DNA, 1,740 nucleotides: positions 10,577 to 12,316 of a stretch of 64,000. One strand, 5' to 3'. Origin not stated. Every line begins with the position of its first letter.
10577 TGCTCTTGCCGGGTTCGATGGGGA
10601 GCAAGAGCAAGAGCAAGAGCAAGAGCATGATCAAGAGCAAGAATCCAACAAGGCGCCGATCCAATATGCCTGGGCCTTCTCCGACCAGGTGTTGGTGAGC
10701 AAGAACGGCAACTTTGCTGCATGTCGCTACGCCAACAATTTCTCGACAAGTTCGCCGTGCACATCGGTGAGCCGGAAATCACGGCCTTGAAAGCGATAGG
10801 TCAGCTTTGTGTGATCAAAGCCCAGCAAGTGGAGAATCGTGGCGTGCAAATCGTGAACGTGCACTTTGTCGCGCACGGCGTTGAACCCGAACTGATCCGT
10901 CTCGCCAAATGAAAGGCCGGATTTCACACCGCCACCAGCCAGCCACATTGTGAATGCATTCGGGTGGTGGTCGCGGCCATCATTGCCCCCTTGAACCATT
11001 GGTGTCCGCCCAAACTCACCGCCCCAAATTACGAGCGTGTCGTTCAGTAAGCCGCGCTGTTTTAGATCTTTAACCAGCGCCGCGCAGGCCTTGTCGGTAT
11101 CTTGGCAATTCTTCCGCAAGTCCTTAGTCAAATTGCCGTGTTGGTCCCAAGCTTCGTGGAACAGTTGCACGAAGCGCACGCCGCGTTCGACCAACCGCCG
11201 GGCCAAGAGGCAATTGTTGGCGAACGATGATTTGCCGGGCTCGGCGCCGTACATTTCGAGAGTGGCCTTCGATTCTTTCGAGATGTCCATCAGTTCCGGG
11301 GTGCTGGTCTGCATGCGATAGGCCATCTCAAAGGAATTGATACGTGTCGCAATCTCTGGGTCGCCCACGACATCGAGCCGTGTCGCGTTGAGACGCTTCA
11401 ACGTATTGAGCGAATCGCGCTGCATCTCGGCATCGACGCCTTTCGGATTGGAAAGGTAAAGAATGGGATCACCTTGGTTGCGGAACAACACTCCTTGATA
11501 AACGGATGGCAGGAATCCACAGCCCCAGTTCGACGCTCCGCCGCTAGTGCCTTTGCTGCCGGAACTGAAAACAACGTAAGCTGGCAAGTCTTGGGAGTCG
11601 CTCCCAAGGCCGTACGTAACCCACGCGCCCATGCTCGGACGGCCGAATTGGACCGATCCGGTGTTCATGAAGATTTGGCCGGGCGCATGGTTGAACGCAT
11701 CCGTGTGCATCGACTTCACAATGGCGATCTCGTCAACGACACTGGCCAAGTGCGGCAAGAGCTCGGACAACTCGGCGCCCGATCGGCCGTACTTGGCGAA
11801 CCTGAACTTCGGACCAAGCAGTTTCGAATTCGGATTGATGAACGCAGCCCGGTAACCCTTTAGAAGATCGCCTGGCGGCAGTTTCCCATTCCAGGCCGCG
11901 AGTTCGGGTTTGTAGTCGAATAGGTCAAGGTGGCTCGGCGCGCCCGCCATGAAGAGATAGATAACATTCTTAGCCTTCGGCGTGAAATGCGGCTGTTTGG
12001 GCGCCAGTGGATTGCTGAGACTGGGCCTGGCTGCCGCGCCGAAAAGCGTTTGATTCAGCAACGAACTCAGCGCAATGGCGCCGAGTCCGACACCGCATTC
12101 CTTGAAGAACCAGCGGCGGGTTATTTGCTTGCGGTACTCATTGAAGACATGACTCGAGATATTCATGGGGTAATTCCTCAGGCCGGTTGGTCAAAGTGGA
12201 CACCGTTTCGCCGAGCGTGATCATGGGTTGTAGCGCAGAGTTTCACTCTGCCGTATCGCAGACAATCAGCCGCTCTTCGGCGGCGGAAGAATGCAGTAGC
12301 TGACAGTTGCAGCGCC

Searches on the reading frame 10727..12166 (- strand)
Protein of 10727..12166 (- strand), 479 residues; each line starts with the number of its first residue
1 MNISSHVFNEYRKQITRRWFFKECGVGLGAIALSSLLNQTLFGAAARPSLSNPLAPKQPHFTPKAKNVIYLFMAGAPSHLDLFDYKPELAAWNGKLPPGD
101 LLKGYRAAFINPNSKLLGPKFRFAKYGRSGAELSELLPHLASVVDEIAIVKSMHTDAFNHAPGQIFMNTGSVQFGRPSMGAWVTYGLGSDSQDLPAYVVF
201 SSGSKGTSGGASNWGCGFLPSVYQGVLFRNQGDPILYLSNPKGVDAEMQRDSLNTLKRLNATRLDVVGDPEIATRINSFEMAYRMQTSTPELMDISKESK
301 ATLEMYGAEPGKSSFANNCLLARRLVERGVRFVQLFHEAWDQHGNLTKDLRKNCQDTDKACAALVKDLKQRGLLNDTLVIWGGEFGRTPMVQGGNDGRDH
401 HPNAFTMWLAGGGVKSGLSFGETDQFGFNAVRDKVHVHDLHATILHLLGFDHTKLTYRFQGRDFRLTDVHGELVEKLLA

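Call 10: find_encoding_contigs(protein=window:10727-12166:-, flank=10000, max_places=6)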
Protein window:10727-12166:- (479 aa): 13 contigs read that carry it; 6 places shown.
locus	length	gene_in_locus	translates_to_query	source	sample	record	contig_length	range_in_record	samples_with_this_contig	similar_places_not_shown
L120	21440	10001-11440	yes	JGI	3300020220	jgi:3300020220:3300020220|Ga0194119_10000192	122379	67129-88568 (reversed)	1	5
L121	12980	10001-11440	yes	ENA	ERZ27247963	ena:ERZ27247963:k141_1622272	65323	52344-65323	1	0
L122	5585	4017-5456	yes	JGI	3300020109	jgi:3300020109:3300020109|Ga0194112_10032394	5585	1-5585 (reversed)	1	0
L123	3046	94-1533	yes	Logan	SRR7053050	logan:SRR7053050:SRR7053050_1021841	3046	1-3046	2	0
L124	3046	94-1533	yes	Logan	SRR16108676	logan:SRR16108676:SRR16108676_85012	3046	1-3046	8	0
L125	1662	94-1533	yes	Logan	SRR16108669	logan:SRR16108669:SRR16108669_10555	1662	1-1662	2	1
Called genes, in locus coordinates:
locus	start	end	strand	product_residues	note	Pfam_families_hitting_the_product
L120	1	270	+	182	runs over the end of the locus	PF00255:GSHPx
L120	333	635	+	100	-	PF07876:Dabb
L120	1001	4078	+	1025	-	PF23500:DUF7133, PF13646:HEAT_2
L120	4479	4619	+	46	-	-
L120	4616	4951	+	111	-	PF01850:PIN (faint)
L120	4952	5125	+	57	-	-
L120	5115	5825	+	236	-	-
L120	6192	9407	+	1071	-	PF07635:PSCyt1, PF07583:PSCyt2, PF07587:PSD1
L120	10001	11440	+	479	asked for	PF07394:DUF1501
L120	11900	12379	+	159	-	-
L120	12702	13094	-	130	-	-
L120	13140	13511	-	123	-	-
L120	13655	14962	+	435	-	PF00067:p450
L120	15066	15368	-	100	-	PF07394:DUF1501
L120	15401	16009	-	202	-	PF07583:PSCyt2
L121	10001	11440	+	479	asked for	PF07394:DUF1501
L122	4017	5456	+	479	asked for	PF07394:DUF1501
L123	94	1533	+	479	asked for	PF07394:DUF1501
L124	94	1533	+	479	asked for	PF07394:DUF1501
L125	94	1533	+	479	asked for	PF07394:DUF1501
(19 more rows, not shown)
